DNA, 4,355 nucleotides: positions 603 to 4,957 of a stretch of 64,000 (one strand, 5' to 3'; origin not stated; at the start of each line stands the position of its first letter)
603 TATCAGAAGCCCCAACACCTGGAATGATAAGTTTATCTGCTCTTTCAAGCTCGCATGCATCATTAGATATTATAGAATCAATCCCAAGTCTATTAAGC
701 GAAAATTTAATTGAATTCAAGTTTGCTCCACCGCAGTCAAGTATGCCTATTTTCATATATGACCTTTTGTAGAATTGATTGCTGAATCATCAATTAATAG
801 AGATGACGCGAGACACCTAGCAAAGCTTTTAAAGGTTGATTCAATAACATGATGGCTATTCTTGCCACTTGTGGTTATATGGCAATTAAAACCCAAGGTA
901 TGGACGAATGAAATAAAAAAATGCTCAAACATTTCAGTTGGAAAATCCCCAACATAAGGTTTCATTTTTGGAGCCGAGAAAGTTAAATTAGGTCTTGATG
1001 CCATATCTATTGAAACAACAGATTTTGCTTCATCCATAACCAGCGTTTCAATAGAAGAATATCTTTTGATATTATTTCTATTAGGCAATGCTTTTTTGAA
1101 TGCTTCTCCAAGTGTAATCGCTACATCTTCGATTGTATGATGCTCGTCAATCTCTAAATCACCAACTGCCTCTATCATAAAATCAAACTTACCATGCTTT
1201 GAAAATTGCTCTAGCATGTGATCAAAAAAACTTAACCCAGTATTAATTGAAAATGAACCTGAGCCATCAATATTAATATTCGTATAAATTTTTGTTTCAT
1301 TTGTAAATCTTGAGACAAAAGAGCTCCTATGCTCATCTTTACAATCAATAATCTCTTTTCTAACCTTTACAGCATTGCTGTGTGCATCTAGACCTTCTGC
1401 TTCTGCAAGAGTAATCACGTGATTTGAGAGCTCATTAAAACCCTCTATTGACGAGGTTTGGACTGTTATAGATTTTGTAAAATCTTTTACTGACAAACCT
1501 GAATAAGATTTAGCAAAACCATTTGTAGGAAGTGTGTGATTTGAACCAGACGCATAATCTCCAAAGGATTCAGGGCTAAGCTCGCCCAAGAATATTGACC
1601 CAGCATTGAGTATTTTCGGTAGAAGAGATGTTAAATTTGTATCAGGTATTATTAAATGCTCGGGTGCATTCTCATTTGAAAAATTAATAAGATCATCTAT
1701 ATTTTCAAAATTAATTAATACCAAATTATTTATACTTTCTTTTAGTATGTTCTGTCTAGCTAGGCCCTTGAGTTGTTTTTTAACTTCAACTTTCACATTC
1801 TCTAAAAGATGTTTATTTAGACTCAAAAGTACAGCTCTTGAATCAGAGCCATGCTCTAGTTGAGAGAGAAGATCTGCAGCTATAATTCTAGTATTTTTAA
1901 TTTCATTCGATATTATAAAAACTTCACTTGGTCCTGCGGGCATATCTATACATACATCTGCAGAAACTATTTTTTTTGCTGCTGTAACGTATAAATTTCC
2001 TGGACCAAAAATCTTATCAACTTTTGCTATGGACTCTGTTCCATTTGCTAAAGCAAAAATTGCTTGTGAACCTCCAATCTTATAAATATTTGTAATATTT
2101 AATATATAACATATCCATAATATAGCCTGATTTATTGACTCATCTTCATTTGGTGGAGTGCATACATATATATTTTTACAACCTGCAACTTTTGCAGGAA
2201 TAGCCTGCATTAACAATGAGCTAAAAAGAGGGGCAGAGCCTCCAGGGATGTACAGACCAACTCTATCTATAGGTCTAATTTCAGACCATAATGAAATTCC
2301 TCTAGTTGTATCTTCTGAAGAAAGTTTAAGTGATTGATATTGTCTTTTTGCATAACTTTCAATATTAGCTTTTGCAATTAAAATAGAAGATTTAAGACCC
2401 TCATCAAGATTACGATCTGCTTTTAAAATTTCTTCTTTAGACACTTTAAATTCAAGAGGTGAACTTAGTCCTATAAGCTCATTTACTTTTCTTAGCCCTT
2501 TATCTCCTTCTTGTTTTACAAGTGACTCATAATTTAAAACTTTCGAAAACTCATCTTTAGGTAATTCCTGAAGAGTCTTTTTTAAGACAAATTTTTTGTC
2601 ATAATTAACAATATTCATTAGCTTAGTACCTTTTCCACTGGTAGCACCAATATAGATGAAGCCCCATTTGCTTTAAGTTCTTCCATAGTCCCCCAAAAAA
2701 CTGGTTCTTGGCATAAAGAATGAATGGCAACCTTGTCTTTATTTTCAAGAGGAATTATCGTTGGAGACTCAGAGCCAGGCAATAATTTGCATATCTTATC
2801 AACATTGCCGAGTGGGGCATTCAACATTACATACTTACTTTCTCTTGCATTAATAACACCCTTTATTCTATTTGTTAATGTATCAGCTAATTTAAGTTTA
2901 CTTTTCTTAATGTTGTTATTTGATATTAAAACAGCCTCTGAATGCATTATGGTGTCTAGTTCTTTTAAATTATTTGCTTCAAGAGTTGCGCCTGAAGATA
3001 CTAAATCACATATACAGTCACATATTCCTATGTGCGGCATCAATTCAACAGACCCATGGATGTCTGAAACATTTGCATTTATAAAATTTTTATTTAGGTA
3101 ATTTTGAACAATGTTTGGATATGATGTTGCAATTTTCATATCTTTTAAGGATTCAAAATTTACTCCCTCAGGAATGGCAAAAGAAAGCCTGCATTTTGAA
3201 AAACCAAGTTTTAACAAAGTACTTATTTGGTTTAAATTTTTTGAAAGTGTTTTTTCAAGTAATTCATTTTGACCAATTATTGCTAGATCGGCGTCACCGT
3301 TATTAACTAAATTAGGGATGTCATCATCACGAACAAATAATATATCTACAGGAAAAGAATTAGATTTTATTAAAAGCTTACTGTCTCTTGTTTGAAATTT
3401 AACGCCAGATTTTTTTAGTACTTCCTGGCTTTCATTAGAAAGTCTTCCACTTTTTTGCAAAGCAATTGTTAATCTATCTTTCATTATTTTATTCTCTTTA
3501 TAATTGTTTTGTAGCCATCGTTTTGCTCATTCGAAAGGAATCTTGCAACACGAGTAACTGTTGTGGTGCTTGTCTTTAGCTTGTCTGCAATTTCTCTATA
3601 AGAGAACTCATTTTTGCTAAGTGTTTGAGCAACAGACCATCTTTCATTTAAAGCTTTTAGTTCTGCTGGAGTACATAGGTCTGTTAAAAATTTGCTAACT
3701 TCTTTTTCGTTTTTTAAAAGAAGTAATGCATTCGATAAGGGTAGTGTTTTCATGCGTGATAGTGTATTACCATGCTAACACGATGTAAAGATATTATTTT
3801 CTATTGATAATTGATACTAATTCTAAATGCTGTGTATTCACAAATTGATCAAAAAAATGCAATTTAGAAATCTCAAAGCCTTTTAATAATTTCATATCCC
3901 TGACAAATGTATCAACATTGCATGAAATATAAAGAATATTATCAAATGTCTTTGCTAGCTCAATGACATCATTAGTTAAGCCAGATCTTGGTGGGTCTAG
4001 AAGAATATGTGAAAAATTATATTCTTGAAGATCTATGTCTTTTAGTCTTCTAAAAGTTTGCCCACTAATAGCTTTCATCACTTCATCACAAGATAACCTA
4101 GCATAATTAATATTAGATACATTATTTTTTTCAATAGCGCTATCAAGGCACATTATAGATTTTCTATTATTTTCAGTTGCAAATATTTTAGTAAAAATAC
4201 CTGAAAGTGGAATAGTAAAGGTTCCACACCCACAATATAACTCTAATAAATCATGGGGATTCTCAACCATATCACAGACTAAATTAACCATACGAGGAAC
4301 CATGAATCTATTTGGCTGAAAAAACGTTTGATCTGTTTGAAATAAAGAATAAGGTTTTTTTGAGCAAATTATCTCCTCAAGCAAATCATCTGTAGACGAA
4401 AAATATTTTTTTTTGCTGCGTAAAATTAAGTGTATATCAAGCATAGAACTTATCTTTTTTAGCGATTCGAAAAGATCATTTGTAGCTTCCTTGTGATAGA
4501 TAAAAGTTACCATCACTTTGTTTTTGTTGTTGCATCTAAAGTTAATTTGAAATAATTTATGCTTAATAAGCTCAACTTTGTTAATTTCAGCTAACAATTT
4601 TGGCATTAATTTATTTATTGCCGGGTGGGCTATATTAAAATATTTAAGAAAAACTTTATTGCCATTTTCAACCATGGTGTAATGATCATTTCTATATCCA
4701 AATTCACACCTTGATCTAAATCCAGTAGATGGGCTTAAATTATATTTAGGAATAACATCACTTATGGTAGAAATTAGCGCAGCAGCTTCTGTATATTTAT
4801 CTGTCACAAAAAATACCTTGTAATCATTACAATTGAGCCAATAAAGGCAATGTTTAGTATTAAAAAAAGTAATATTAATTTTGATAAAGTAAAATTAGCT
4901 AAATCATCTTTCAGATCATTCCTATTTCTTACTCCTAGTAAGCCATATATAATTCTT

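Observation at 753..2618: In-frame HisD-HisB(IGPD) fusion, with hisC absent from the operon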

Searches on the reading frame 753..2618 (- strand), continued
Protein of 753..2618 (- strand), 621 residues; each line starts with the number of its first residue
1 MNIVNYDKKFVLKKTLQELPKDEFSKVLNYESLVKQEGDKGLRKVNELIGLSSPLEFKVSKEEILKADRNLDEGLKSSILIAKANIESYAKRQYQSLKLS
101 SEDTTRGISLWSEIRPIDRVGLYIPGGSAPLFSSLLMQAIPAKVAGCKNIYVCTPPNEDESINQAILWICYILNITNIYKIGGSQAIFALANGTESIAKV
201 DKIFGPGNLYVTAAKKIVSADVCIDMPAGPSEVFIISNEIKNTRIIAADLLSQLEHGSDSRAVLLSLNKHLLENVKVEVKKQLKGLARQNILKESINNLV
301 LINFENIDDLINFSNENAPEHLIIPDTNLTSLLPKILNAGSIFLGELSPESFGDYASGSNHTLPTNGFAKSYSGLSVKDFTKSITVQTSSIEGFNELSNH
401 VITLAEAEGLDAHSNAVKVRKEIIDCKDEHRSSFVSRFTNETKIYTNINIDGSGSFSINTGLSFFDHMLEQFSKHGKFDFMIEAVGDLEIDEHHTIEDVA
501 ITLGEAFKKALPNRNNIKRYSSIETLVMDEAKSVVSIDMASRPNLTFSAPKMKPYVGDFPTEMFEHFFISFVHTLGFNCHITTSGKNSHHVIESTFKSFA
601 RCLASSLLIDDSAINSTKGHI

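Call 58: predict_structure(alignment_id=A2)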
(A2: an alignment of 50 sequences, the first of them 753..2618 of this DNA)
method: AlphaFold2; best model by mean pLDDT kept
length: 621 residues; sequences in the alignment: 50
mean_pLDDT: 88.7   pTM: 0.74
mean pLDDT of the five models: 88.7, 87.7, 81.1, 79.3, 79.0
residues with pLDDT >= 90: 393; 70-90: 184; 50-70: 41; < 50: 3
segments of 3 or more residues with pLDDT < 50: 619-621
pLDDT, mean of each block of 10 residues (from residue 1): 90 74 95 97 94 90 91 94 92 84 75 92 86 91 95 92 95 96 95 96 89 91 79 94 96 90 96 98 94 92 96 91 91 89 89 71 66 81 88 84 95 94 69 87 88 87 93 94 74 88 93 76 90 93 92 90 95 94 94 97 89 53 39
secondary structure, 60 per line:
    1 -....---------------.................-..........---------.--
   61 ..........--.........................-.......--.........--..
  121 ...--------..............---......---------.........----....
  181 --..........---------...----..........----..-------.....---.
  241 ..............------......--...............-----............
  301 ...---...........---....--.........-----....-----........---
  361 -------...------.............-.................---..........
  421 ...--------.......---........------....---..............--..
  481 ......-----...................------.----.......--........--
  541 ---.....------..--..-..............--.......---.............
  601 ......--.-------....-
elements in order: E2-5 H21-37 H39-48 H61-70 H73-97 E99-105 E108-116 E119-123 H132-145 E149-154 H164-172 E177-180 H183-192 E202-204 H209-218 E232-236 H240-254 E261-266 H269-283 H289-298 E299-303 H307-317 E321-324 H327-335 E341-344 H350-357 H377-380 E381-389 H391-407 H411-423 E432-438 E442-449 E456-459 H463-476 E479-486 H492-510 E522-528 E531-538 E544-548 H562-575 E578-584 H588-606 H617-620

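Call 60: search_protein_families(library=pfam, proteins=[L002:14500-15828:-, L002:15850-17490:-, L002:17805-18572:+, L002:18559-19542:-, L002:19539-20132:-, L002:20129-21085:-, L002:21085-21843:-], max_evalue=0.00001)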
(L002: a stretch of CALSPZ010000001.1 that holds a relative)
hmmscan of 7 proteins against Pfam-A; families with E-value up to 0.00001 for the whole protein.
L002:14500-15828:- (442 aa): 0 families

L002:15850-17490:- (546 aa): 1 family
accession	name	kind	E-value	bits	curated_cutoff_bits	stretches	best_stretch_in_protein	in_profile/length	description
PF01235.23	Na_Ala_symp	-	2.3e-126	422.7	24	1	58-545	7-380/392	Sodium:alanine symporter family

L002:17805-18572:+ (255 aa): 3 families
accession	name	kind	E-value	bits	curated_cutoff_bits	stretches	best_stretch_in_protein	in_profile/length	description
PF13561.12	adh_short_C2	-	4.5e-59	200.3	27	1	17-253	5-236/236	Enoyl-(Acyl carrier protein) reductase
PF00106.31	adh_short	-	5e-47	160.3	26.6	1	9-203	1-192/195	short chain dehydrogenase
PF08659.16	KR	-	2e-09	38.1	22.6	1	12-163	4-152/180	KR domain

L002:18559-19542:- (327 aa): 1 family
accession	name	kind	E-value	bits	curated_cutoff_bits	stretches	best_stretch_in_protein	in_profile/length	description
PF13177.12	DNA_pol3_delta2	-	4.2e-26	92.3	27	1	21-171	18-159/161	DNA polymerase III, delta subunit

L002:19539-20132:- (197 aa): 1 family
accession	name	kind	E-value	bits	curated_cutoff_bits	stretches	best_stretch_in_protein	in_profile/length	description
PF02223.23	Thymidylate_kin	-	4.4e-43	147.6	27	1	5-189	1-185/185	Thymidylate kinase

L002:20129-21085:- (318 aa): 1 family
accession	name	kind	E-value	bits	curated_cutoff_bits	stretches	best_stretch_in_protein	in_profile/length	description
PF02618.21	YceG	-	4.4e-65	220.3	32.4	1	60-313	25-275/275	YceG-like family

L002:21085-21843:- (252 aa): 2 families
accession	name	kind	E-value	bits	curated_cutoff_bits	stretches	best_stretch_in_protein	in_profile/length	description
PF02801.28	Ketoacyl-synt_C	-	5e-39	133.4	20.8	1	97-209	1-118/119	Beta-ketoacyl synthase, C-terminal domain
PF00109.32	ketoacyl-synt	-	4e-20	72.9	20.8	1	1-89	168-252/252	Beta-ketoacyl synthase, N-terminal domain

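Call 76: fold_search(model_id=the predicted structure, library=pdb)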
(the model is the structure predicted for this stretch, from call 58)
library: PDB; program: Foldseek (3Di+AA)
matches with E <= 10: 1646; with E <= 0.001: 532
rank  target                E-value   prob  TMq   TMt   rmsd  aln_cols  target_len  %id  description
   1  6an0                  6.9e-44  1.00  0.65  0.92   2.1       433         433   44  Crystal Structure of Histidinol Dehydrogenase from Elizabethkingia anophelis (released 2017-08-23)
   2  1kae_A                8.7e-42  1.00  0.63  0.90   1.9       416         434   42  L-HISTIDINOL DEHYDROGENASE (HISD) STRUCTURE COMPLEXED WITH L-HISTIDINOL (SUBSTRATE), ZINC AND NAD (COFACTOR) (released 2002-06-12)
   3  1k75_A                2.3e-40  1.00  0.64  0.91   1.8       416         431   42  The L-histidinol dehydrogenase (hisD) structure implicates domain swapping and gene duplication. (released 2002-02-27)
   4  5vlb_C                2.4e-38  1.00  0.61  0.86   3.6       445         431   38  Crystal Structure of Medicago truncatula L-Histidinol Dehydrogenase in Complex with Imidazole (released 2017-09-20)
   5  5vlb_A                3.4e-38  1.00  0.60  0.85   3.2       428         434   38  Crystal Structure of Medicago truncatula L-Histidinol Dehydrogenase in Complex with Imidazole (released 2017-09-20)
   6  4g09                  6.6e-38  1.00  0.61  0.86   3.6       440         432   36  The crystal structure of the C366S mutant of HDH from Brucella suis in complex with a substituted benzyl ketone (released 2013-10-02)
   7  5vld_F                2.2e-37  1.00  0.61  0.87   2.6       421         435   39  Crystal Structure of Medicago truncatula L-Histidinol Dehydrogenase in Complex with L-Histidine and NAD+ (released 2017-09-20)
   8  5vlc_C                6.1e-37  1.00  0.60  0.85   2.4       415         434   39  Crystal Structure of Medicago truncatula L-Histidinol Dehydrogenase in Complex with L-Histidinol (released 2017-09-20)
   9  5vlb_D                7.2e-37  1.00  0.61  0.86   3.0       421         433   39  Crystal Structure of Medicago truncatula L-Histidinol Dehydrogenase in Complex with Imidazole (released 2017-09-20)
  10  5vld_D                8.5e-37  1.00  0.61  0.85   3.1       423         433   39  Crystal Structure of Medicago truncatula L-Histidinol Dehydrogenase in Complex with L-Histidine and NAD+ (released 2017-09-20)
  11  4g07                  8.5e-37  1.00  0.58  0.83   3.4       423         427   36  The crystal structure of the C366S mutant of HDH from Brucella suis (released 2013-09-04)
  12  5vlc_B                1.2e-36  1.00  0.60  0.85   2.6       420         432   39  Crystal Structure of Medicago truncatula L-Histidinol Dehydrogenase in Complex with L-Histidinol (released 2017-09-20)
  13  5vld_A                1.8e-36  1.00  0.61  0.86   3.1       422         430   39  Crystal Structure of Medicago truncatula L-Histidinol Dehydrogenase in Complex with L-Histidine and NAD+ (released 2017-09-20)
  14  5vld_C                2.3e-36  1.00  0.60  0.86   4.7       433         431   38  Crystal Structure of Medicago truncatula L-Histidinol Dehydrogenase in Complex with L-Histidine and NAD+ (released 2017-09-20)
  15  5vlc_A                2.6e-36  1.00  0.61  0.86   2.5       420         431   39  Crystal Structure of Medicago truncatula L-Histidinol Dehydrogenase in Complex with L-Histidinol (released 2017-09-20)
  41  2f1d_A                2.5e-16  1.00  0.29  0.94   1.5       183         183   43  X-Ray Structure of imidazoleglycerol-phosphate dehydratase (released 2006-01-24)
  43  7oj5_A                5.8e-16  1.00  0.29  0.94   1.5       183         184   43  Cryo-EM structure of Medicago truncatula HISN5 protein (released 2021-06-02)
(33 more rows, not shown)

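Call 80: find_encoding_contigs(protein=P0003, flank=10000, max_places=1)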
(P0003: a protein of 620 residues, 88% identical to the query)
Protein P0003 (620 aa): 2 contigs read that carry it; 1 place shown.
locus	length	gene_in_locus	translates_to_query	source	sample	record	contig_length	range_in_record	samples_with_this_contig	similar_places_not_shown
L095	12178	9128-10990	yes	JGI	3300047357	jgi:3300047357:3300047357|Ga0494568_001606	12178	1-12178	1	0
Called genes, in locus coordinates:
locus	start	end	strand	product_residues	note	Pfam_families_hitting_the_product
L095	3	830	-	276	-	?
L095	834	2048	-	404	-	PF02771:Acyl-CoA_dh_N, PF02770:Acyl-CoA_dh_M, PF00441:Acyl-CoA_dh_1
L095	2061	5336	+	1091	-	PF22590:Cas3-like_C_2 (faint), PF17757:UvrB_inter, PF02559:CarD_TRCF_RID, PF00270:DEAD, PF04851:ResIII, PF00271:Helicase_C, PF03461:TRCF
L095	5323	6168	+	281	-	PF10972:CsiV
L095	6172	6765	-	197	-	PF01521:Fe-S_biosyn, PF01106:NifU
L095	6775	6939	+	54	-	PF11174:DUF2970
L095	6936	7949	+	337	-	PF05958:tRNA_U5-meth_tr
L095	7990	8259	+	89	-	PF01371:Trp_repressor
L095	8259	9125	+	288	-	PF01634:HisG, PF08029:HisG_C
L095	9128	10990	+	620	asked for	PF00815:Histidinol_dh, PF00475:IGPD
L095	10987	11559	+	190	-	PF00117:GATase, PF01174:SNO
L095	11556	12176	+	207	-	?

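Call 81: find_encoding_contigs(protein=window:753-2618:-, flank=10000, max_places=6)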
Protein window:753-2618:- (621 aa): 24 contigs read that carry it; 5 places shown.
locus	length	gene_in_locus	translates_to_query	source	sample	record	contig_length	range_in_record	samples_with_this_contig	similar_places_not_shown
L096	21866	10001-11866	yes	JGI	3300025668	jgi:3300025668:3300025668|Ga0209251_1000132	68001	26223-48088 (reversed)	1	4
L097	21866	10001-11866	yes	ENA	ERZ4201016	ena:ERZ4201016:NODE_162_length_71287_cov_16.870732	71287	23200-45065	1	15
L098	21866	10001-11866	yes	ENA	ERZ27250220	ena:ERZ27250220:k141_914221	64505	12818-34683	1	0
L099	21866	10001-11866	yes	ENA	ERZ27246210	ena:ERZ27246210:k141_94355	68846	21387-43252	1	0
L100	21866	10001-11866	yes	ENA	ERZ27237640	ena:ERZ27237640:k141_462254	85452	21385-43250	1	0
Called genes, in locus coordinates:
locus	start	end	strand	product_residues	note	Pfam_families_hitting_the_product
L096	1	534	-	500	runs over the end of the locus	PF00044:Gp_dh_N, PF02800:Gp_dh_C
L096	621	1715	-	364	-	PF02771:Acyl-CoA_dh_N, PF02770:Acyl-CoA_dh_M, PF00441:Acyl-CoA_dh_1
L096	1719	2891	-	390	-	PF02771:Acyl-CoA_dh_N, PF02770:Acyl-CoA_dh_M, PF00441:Acyl-CoA_dh_1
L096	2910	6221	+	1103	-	PF22590:Cas3-like_C_2 (faint), PF17757:UvrB_inter, PF02559:CarD_TRCF_RID, PF00270:DEAD, PF04851:ResIII, PF00271:Helicase_C, PF03461:TRCF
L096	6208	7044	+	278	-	PF10972:CsiV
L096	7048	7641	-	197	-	PF01521:Fe-S_biosyn, PF01106:NifU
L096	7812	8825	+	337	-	PF05958:tRNA_U5-meth_tr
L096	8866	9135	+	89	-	PF01371:Trp_repressor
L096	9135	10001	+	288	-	PF01634:HisG, PF08029:HisG_C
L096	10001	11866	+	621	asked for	PF00815:Histidinol_dh, PF00475:IGPD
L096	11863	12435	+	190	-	PF00117:GATase, PF01174:SNO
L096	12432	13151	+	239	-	PF00977:His_biosynth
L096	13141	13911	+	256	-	PF00977:His_biosynth, PF01207:Dus (faint), PF02581:TMP-TENI (faint)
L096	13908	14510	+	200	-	PF01502:PRA-CH, PF01503:PRA-PH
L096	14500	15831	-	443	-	PF26113:GH16_XgeA (weak)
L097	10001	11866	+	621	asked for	PF00815:Histidinol_dh, PF00475:IGPD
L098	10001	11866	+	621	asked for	PF00815:Histidinol_dh, PF00475:IGPD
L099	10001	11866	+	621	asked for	PF00815:Histidinol_dh, PF00475:IGPD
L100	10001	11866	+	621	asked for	PF00815:Histidinol_dh, PF00475:IGPD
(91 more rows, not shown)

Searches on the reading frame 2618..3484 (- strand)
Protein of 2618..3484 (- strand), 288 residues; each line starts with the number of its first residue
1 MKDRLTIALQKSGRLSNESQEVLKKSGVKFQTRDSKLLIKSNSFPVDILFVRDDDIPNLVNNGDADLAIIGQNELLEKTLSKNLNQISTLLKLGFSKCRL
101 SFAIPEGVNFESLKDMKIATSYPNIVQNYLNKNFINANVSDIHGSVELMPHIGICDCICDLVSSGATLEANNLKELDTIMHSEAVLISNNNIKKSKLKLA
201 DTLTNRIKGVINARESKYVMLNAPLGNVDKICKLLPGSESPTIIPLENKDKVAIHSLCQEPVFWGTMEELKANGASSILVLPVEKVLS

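Call 3: search_protein_families(library=pfam, proteins=[window:2618-3484:-])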
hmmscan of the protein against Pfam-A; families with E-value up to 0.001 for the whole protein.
window:2618-3484:- (288 aa): 2 families
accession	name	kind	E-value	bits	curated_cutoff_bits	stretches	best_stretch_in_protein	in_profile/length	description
PF01634.23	HisG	-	7.1e-49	166.2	25.5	1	52-209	1-158/158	ATP phosphoribosyltransferase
PF08029.16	HisG_C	-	1.3e-23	83.3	23.5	1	213-285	1-73/73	HisG, C-terminal domain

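Call 4: search_protein_families(library=ncbifam, proteins=[window:2618-3484:-])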
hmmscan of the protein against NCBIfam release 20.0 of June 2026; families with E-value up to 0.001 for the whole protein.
window:2618-3484:- (288 aa): 2 families
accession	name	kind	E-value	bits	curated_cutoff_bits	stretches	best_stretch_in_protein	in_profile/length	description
TIGR00070.1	hisG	equivalog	7.1e-52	175.9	75.75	1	5-187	1-182/183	ATP phosphoribosyltransferase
TIGR03455.1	HisG_C-term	equivalog_domain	1.3e-27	95.9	40.05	1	190-286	3-99/100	ATP phosphoribosyltransferase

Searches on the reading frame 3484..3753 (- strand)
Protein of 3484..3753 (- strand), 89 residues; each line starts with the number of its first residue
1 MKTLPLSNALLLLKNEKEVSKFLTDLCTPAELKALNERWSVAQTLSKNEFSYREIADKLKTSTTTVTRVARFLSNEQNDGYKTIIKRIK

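Call 3: search_protein_families(library=pfam, proteins=[window:3484-3753:-])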
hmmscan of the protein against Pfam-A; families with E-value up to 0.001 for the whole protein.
window:3484-3753:- (89 aa): 1 family
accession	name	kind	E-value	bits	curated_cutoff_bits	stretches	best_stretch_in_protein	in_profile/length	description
PF01371.25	Trp_repressor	-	1.8e-23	82.8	27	1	6-88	6-87/88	Trp repressor protein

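Call 4: search_protein_families(library=ncbifam, proteins=[window:3484-3753:-])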
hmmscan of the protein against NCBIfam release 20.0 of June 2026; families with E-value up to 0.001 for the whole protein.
window:3484-3753:- (89 aa): 2 families
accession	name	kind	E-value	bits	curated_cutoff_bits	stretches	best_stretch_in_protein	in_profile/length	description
TIGR02531.1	yecD_yerC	hypoth_equivalog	1.5e-16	60.6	42.2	1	6-88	8-88/88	YerC/YecD family TrpR-related protein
TIGR01321.1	TrpR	equivalog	2.3e-09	37.6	67.25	1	14-77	20-83/94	trp operon repressor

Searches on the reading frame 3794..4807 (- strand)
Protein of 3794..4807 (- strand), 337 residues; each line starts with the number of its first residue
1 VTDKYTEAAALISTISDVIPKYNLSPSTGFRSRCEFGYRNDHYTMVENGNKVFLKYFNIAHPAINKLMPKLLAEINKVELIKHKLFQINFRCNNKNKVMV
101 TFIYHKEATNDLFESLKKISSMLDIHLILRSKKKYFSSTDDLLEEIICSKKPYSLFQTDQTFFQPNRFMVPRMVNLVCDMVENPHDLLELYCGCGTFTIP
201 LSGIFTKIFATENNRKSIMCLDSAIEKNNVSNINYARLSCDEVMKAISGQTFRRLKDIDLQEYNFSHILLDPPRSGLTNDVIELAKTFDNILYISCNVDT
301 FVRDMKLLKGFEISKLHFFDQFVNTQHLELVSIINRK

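Call 3: search_protein_families(library=pfam, proteins=[window:3794-4807:-])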
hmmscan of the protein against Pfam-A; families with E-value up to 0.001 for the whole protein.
window:3794-4807:- (337 aa): 2 families
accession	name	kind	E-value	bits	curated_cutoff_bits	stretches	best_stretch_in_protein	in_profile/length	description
PF05958.17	tRNA_U5-meth_tr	-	1e-77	262.1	23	1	8-333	13-353/357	tRNA (Uracil-5-)-methyltransferase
PF09445.16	Methyltransf_15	-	0.00021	21.3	22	0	187-277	4-84/165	RNA cap guanine-N2 methyltransferase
